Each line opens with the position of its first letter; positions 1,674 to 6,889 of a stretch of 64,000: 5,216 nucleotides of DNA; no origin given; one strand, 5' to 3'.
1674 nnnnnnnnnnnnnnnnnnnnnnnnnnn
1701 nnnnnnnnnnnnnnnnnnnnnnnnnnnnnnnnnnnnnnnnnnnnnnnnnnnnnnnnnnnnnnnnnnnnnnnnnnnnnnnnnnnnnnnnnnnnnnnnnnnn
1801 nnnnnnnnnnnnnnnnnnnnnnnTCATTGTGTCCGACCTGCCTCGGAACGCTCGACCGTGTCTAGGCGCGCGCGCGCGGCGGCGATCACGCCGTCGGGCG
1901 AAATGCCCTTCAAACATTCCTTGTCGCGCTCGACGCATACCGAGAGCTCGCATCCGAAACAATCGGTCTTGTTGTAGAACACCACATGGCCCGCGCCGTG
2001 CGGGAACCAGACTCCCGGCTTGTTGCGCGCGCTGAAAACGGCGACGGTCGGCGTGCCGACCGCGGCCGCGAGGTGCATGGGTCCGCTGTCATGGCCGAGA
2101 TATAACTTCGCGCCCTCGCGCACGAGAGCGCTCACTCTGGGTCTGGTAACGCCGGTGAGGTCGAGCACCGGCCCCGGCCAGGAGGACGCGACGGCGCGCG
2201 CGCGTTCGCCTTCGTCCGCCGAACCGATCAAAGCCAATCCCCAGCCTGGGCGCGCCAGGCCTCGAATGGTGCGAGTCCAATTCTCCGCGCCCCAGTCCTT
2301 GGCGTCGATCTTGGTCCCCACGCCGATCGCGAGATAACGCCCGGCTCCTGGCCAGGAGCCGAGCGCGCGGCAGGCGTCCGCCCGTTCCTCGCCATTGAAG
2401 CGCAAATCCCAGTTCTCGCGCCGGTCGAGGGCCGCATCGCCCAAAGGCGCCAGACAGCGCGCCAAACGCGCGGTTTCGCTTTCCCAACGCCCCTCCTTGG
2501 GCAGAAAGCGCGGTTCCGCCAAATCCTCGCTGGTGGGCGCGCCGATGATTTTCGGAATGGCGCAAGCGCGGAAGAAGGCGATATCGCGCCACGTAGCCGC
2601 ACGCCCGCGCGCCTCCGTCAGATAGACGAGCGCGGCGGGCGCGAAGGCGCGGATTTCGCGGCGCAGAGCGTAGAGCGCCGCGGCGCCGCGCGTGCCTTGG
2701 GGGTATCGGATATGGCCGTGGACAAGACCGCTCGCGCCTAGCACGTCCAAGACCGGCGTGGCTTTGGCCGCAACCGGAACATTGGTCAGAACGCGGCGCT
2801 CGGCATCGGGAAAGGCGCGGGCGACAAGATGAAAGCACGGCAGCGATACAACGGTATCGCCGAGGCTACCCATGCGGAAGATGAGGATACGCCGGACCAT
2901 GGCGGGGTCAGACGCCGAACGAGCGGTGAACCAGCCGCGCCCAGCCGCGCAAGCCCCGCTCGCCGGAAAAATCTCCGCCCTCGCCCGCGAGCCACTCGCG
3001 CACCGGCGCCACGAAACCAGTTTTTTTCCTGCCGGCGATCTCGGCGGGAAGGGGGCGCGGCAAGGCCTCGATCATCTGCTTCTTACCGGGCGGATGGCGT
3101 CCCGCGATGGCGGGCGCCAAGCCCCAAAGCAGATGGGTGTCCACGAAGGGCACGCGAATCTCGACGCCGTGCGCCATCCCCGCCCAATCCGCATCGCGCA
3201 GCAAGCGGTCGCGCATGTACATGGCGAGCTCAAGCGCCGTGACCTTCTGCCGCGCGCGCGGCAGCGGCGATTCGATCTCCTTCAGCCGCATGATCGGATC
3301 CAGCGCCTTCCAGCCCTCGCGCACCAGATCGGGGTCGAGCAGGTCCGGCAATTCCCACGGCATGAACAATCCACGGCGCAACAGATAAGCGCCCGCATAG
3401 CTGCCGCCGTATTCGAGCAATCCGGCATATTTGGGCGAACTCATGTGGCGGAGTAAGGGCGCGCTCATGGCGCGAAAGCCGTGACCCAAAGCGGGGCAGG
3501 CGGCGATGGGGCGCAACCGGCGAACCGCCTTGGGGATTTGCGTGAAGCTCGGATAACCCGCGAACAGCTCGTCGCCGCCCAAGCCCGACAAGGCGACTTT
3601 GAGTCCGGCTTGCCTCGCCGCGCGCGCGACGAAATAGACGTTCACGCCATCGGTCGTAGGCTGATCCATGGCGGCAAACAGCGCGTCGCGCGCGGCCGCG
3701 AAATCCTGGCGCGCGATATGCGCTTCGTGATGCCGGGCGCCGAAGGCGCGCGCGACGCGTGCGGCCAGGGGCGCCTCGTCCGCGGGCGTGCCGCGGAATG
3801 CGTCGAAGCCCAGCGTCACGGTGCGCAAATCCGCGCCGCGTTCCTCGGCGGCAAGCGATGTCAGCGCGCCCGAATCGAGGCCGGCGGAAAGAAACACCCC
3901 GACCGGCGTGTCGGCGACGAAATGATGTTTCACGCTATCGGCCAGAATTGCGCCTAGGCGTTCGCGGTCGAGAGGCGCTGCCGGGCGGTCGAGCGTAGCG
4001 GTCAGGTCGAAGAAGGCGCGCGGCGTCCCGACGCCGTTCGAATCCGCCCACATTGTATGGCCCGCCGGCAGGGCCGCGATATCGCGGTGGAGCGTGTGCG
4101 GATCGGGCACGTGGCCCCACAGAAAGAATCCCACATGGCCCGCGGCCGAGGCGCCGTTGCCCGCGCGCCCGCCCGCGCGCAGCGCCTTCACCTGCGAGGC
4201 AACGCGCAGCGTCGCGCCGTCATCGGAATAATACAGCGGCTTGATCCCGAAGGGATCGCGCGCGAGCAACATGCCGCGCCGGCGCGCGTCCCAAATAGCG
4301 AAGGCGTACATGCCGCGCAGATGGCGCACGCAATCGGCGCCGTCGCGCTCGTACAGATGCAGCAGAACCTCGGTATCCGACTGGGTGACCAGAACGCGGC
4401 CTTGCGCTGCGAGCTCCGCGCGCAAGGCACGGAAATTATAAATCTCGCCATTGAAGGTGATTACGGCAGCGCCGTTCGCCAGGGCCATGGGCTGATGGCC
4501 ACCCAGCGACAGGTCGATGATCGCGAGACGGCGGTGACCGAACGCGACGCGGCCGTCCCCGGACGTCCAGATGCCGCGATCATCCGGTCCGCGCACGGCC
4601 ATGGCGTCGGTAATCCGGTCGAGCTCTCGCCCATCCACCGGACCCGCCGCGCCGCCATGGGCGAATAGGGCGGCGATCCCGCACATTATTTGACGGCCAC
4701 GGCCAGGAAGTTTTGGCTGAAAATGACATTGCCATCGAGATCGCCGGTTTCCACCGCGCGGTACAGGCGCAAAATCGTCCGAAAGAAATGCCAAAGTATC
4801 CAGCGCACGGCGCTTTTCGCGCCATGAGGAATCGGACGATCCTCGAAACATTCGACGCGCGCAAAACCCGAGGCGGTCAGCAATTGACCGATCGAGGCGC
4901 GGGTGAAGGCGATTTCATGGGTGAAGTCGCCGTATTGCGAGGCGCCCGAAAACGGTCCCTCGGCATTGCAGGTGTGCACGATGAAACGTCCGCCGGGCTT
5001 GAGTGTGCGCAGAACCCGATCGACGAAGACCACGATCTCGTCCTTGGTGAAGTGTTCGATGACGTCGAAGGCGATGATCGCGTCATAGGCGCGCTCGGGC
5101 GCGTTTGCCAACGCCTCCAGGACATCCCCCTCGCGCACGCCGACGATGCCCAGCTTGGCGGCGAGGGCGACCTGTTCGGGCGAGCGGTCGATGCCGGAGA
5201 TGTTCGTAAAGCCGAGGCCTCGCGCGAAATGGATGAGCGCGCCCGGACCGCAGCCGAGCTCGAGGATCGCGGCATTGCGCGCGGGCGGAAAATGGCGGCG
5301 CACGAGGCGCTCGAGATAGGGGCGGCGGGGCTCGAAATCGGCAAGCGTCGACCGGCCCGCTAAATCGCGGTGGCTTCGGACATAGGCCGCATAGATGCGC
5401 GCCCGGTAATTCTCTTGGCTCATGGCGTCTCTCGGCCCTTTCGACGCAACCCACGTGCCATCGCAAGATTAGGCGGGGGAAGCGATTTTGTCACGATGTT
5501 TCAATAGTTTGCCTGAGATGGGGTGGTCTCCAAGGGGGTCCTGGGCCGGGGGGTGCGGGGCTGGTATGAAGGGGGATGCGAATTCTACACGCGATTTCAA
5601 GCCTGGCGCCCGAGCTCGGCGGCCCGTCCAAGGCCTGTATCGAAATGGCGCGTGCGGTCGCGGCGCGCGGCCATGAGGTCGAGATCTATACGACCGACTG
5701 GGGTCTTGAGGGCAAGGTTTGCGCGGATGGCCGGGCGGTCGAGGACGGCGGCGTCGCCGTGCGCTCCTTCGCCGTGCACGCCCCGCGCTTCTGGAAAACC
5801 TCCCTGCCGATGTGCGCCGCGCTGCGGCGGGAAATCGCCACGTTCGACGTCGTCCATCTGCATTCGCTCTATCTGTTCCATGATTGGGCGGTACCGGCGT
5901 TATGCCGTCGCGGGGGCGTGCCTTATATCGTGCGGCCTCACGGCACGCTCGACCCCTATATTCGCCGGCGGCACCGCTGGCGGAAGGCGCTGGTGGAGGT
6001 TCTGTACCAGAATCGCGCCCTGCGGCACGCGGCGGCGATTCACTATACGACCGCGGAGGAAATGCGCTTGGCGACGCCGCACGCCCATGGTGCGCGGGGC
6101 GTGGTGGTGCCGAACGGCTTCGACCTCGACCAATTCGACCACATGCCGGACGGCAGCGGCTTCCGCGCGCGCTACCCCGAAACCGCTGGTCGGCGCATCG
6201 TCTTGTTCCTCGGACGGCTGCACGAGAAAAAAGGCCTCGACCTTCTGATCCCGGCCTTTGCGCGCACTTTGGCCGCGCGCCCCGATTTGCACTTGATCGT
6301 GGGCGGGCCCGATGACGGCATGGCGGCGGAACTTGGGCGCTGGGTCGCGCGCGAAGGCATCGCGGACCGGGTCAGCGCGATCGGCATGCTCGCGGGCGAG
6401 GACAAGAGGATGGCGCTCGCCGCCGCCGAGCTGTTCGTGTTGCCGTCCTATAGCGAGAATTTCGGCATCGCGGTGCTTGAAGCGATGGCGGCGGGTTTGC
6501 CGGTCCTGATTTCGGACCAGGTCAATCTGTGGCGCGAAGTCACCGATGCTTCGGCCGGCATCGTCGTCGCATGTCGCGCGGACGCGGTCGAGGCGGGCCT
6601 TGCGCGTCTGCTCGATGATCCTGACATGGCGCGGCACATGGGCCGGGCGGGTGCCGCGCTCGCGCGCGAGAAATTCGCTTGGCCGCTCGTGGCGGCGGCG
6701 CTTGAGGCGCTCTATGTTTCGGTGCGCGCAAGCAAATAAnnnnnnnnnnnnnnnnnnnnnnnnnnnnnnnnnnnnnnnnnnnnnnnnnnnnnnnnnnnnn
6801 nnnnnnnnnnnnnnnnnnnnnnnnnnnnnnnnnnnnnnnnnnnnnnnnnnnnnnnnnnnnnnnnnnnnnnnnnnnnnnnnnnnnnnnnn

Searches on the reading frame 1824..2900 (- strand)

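Call 14: search_protein_families(library=pfam, proteins=[window:1824-2900:-], max_evalue=0.001)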
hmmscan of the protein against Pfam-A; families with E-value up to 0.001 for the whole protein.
window:1824-2900:- (358 aa): 1 family
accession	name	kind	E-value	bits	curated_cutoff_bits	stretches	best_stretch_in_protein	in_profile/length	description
PF01075.23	Glyco_transf_9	-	3.5e-19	69.6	22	1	162-317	83-236/247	Glycosyltransferase family 9 (heptosyltransferase)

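Call 71: search_protein_families(library=ncbifam, proteins=[window:1824-2900:-], max_evalue=0.00001)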
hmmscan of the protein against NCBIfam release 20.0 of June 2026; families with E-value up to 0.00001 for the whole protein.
window:1824-2900:- (358 aa): 5 families
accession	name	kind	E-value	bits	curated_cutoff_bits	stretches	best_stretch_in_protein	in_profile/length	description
TIGR02201.1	heptsyl_trn_III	equivalog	2.4e-15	56.5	170.2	1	149-344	145-341/344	putative lipopolysaccharide heptosyltransferase III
TIGR02193.1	heptsyl_trn_I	equivalog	2.6e-14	53.2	185.3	1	187-291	180-283/320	lipopolysaccharide heptosyltransferase I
NF007742.0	PRK10422.1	equivalog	9.9e-13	47.6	467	1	188-342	184-339/352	lipopolysaccharide core heptosyltransferase RfaQ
TIGR02195.1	heptsyl_trn_II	equivalog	1e-12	47.8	134.6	1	199-343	187-335/339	lipopolysaccharide heptosyltransferase II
NF008204.0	PRK10964.1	equivalog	7.3e-06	25.3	437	0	187-296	178-285/322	lipopolysaccharide heptosyltransferase RfaC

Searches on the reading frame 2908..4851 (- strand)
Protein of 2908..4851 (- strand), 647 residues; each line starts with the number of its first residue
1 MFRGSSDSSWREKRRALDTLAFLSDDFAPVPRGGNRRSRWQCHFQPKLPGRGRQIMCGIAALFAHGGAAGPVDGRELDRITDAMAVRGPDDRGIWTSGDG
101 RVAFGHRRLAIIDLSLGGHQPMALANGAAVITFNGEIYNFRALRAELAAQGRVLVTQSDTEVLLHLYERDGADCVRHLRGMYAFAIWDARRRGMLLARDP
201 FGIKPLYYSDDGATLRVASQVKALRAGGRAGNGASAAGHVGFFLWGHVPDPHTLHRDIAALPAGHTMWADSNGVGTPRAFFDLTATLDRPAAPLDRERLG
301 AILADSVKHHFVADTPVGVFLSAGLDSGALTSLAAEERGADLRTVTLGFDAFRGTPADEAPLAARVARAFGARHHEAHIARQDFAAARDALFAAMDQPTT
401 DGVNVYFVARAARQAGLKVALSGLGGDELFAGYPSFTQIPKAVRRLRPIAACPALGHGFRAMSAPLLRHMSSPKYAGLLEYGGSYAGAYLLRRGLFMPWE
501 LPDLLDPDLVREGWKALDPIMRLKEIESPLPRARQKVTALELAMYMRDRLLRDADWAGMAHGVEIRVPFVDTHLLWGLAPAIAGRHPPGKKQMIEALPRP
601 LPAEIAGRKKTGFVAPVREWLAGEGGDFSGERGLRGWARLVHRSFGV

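Call 14: search_protein_families(library=pfam, proteins=[window:2908-4851:-], max_evalue=0.001)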
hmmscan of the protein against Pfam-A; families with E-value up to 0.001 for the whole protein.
window:2908-4851:- (647 aa): 3 families
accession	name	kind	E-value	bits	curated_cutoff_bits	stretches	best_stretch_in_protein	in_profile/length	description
PF00733.27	Asn_synthase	-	1.6e-59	202.8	21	1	301-624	4-299/354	Asparagine synthase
PF13537.11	GATase_7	-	1.7e-43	148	25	1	106-225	1-122/123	Glutamine amidotransferase domain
PF13522.11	GATase_6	-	4.6e-43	146.8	27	1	89-219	1-129/130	Glutamine amidotransferase domain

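Call 71: search_protein_families(library=ncbifam, proteins=[window:2908-4851:-], max_evalue=0.00001)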
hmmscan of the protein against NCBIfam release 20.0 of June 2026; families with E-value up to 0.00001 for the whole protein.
window:2908-4851:- (647 aa): 9 families
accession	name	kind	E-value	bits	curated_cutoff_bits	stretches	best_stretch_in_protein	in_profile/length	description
TIGR01536.1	asn_synth_AEB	equivalog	5.3e-114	382.1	267.1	1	57-613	1-517/517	asparagine synthase (glutamine-hydrolyzing)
TIGR03108.1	eps_aminotran_1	hypoth_equivalog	1.9e-106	357.2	816.9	1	56-623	1-571/628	XrtA/PEP-CTERM system amidotransferase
TIGR03104.1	trio_amidotrans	equivalog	2.9e-93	313.1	570.1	1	56-439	1-386/589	N-acetylglutaminylglutamine amidotransferase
NF006949.0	PRK09431.1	equivalog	3.4e-74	250.3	499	2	56-225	1-166/554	asparagine synthase B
NF033535.1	lass_lactam_cya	exception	2.1e-51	175.3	525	1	56-430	1-376/668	lasso peptide isopeptide bond-forming cyclase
NF033561.1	macrolact_Ik_Al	subfamily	2.3e-13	49.6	300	1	159-612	59-491/561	albusnodin/ikarugamycin family macrolactam cyclase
TIGR01134.1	purF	equivalog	4.4e-13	49.4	350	1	101-227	65-202/432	amidophosphoribosyltransferase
NF001484.0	PRK00331.1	subfamily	1.4e-07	30.3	381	1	121-198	87-175/601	isomerizing glutamine--fructose-6-phosphate transaminase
TIGR01135.1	glmS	equivalog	1.5e-07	30.3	418.05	1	125-199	90-175/607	glutamine--fructose-6-phosphate transaminase (isomerizing)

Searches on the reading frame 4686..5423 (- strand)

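Call 14: search_protein_families(library=pfam, proteins=[window:4686-5423:-], max_evalue=0.001)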
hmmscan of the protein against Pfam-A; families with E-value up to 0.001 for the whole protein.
window:4686-5423:- (245 aa): 10 families
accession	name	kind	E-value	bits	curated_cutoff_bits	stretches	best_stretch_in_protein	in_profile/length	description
PF13489.12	Methyltransf_23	-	7e-17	62.1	27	1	33-189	5-161/164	Methyltransferase domain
PF13649.12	Methyltransf_25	-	5.7e-14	53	27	1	53-145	1-97/97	Methyltransferase domain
PF08241.18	Methyltransf_11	-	6.7e-13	49.5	21.2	1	54-149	1-95/95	Methyltransferase domain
PF08242.18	Methyltransf_12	-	9.4e-13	49.2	30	1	54-147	1-98/98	Methyltransferase domain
PF13847.12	Methyltransf_31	-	2.1e-12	47.4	27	1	50-158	4-118/145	Methyltransferase domain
PF02353.26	CMAS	-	7.7e-08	32.4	27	1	52-154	65-169/273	Mycolic acid cyclopropane synthetase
PF07021.18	MetW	-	2e-05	24.7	21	1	51-131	15-94/193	Methionine biosynthesis protein MetW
PF11899.13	DUF3419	-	0.00015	21.5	28.2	1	93-173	276-356/385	Protein of unknown function (DUF3419)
PF00107.32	ADH_zinc_N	-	0.0002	21.7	31.8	1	63-149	6-87/129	Zinc-binding dehydrogenase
PF05891.18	Methyltransf_PK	-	0.00039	20.5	27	1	109-155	119-165/218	AdoMet dependent proline di-methyltransferase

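Call 71: search_protein_families(library=ncbifam, proteins=[window:4686-5423:-], max_evalue=0.00001)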
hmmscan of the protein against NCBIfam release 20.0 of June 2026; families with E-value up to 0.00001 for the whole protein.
window:4686-5423:- (245 aa): 4 families
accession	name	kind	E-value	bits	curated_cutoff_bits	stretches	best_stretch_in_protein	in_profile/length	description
TIGR01983.1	UbiG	equivalog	2.9e-10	39.9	102.95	1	38-154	34-156/228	bifunctional 2-polyprenyl-6-hydroxyphenol methylase/3-demethylubiquinol 3-O-methyltransferase UbiG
NF043040.1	corrin_prot_MT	hypoth_equivalog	8.9e-10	38.4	180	1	49-149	41-147/216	corrinoid protein-associated methyltransferase CpaM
NF045667.1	MTase_DVU1556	equivalog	1e-07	31.6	155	1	48-196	21-168/213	DVU_1556 family methyltransferase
NF008686.0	PRK11705.1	equivalog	1e-07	31.4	400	1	49-154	167-270/383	cyclopropane fatty acyl phospholipid synthase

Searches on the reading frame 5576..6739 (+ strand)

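Call 14: search_protein_families(library=pfam, proteins=[window:5576-6739:+], max_evalue=0.001)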
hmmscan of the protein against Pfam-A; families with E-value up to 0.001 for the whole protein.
window:5576-6739:+ (387 aa): 6 families
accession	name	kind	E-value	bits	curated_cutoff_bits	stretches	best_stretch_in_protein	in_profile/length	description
PF00534.26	Glycos_transf_1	-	1.2e-32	113.3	26.4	1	199-359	8-169/172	Glycosyl transferases group 1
PF13692.12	Glyco_trans_1_4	-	9.1e-28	97.7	27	1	207-348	2-142/142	Glycosyl transferases group 1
PF13439.12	Glyco_transf_4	-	1e-19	71.7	28.5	1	15-186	2-170/170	Glycosyltransferase Family 4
PF13579.12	Glyco_trans_4_4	-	1.5e-19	71.3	29.7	1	15-181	1-158/158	Glycosyl transferase 4-like domain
PF20706.3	GT4-conflict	-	1.4e-14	54.3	26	1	197-374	188-383/385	Family 4 Glycosyltransferase in conflict systems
PF13524.12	Glyco_trans_1_2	-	2.5e-08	34.4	25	1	228-369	5-135/144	Glycosyl transferase-like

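Call 71: search_protein_families(library=ncbifam, proteins=[window:5576-6739:+], max_evalue=0.00001)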
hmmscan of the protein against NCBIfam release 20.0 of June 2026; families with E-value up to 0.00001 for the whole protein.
window:5576-6739:+ (387 aa): 29 families (the best 25 are shown)
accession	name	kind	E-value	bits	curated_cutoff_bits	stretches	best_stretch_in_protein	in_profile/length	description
NF038295.1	EPS_HpsP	equivalog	7.5e-74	249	550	1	2-381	1-385/388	hormogonium polysaccharide biosynthesis glycosyltransferase HpsP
NF046085.1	XrtY_assoc_Gly1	equivalog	5e-34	117.8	400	1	1-381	1-382/387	XrtY-associated glycosyltransferase XYAG1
TIGR04047.1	MSMEG_0565_glyc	hypoth_equivalog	1.4e-30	106.6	259.85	1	22-380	19-371/373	MSMEG_0565 family glycosyltransferase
TIGR03449.1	mycothiol_MshA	equivalog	2.4e-27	95.9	462.5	1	81-382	94-402/406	D-inositol-3-phosphate glycosyltransferase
NF041876.1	EPS_EpsE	equivalog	2e-26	93.1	400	1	75-375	97-388/389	exopolysaccharide biosynthesis GT4 family glycosyltransferase EpsE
TIGR02149.1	glgA_Coryne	subfamily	1.3e-24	87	302.4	1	89-383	83-390/391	glycogen synthase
TIGR03088.1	stp2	hypoth_equivalog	2.3e-18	66.4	409.05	1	173-381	160-371/374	TIGR03088 family PEP-CTERM/XrtA system glycosyltransferase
TIGR03999.1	thiol_BshA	equivalog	5.4e-18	65.1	273.7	1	13-383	10-373/375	N-acetyl-alpha-D-glucosaminyl L-malate synthase BshA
TIGR04157.1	glyco_rSAM_CFB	subfamily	3.5e-17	62.5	400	1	177-377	197-403/406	TIGR04157 family glycosyltransferase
NF012028.0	PRK15484.1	subfamily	2.2e-16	59.9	618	1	176-378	164-373/380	lipopolysaccharide N-acetylglucosaminyltransferase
NF053513.1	Gtran_IagA_BgsA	equivalog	8.4e-16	57.9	460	1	88-382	42-330/333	LTA glycolipid anchor biosynthesis glycosyltransferase, IagA/BgsA family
NF053787.1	GlcN_PG_synth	equivalog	3.8e-15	55.6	480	1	170-383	160-359/361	N-acetylglucosaminyl phosphatidylglycerol synthase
NF047684.1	TeichurnBiosyTuaC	equivalog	4.7e-15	55.4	550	1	90-313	109-319/391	teichuronic acid biosynthesis protein TuaC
TIGR04063.1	stp3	hypoth_equivalog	5.3e-14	51.9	442.05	1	146-383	152-395/397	TIGR04063 family PEP-CTERM/XrtA system glycosyltransferase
NF049987.1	DaglGlyslTfaseDgs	equivalog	1.7e-13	50.2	500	1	88-314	42-262/332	processive diacylglycerol alpha-glucosyltransferase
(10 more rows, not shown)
